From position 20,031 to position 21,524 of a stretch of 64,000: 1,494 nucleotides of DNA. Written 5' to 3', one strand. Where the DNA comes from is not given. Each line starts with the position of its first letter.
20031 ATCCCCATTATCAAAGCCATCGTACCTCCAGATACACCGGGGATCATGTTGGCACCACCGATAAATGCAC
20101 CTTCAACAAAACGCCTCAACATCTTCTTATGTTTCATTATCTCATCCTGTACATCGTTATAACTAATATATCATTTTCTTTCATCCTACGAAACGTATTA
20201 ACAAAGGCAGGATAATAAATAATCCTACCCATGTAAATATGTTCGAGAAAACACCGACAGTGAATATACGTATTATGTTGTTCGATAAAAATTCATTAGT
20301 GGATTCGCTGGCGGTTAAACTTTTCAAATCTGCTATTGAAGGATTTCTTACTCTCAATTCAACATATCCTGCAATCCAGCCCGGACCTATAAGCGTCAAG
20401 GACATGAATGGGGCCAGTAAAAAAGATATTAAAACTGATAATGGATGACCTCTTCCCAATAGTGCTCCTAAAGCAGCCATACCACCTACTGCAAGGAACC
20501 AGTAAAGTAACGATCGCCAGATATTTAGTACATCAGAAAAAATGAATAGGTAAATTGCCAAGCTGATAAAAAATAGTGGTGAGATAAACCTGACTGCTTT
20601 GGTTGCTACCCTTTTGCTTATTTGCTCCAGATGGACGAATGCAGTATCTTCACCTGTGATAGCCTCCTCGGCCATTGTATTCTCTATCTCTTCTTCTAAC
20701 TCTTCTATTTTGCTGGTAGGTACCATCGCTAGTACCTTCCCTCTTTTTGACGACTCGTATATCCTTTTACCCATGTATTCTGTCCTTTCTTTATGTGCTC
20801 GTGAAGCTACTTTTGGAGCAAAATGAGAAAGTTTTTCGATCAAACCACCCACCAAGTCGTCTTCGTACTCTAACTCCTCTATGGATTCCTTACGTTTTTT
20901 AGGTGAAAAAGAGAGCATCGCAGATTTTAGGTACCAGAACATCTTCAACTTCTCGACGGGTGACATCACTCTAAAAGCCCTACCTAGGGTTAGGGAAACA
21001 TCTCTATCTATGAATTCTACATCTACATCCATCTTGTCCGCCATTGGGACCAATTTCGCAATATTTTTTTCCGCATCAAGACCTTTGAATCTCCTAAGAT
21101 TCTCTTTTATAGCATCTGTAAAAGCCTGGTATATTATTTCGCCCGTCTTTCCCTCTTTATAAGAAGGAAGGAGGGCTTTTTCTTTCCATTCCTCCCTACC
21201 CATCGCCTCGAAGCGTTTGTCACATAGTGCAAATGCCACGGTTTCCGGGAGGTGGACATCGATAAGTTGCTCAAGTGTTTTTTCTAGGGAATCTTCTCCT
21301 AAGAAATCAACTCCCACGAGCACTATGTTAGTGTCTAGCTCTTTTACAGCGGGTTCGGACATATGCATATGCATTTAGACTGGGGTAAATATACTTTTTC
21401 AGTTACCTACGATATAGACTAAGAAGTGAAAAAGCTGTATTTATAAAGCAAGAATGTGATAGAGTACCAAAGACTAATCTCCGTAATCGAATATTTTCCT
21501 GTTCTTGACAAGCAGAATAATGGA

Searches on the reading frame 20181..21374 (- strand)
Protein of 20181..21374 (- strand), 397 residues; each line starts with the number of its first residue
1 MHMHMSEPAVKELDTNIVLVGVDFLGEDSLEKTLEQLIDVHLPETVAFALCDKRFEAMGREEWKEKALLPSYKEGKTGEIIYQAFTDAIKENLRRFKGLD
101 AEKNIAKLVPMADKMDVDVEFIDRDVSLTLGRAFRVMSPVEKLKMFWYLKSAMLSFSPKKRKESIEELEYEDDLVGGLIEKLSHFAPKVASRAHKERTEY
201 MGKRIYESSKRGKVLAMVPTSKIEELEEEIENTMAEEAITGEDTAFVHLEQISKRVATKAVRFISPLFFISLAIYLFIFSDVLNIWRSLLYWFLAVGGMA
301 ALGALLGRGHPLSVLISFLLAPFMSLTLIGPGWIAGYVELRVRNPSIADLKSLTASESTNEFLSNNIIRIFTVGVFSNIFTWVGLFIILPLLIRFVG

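Call 77: search_protein_families(library=pfam, proteins=[window:20181-21374:-], max_evalue=0.001)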
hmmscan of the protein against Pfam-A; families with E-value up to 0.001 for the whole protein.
window:20181-21374:- (397 aa): 1 family
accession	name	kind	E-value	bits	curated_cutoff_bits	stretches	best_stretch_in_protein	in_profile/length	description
PF01963.22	TraB_PrgY_gumN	-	3.9e-07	30.6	26.8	1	14-218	9-239/263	TraB/PrgY/gumN family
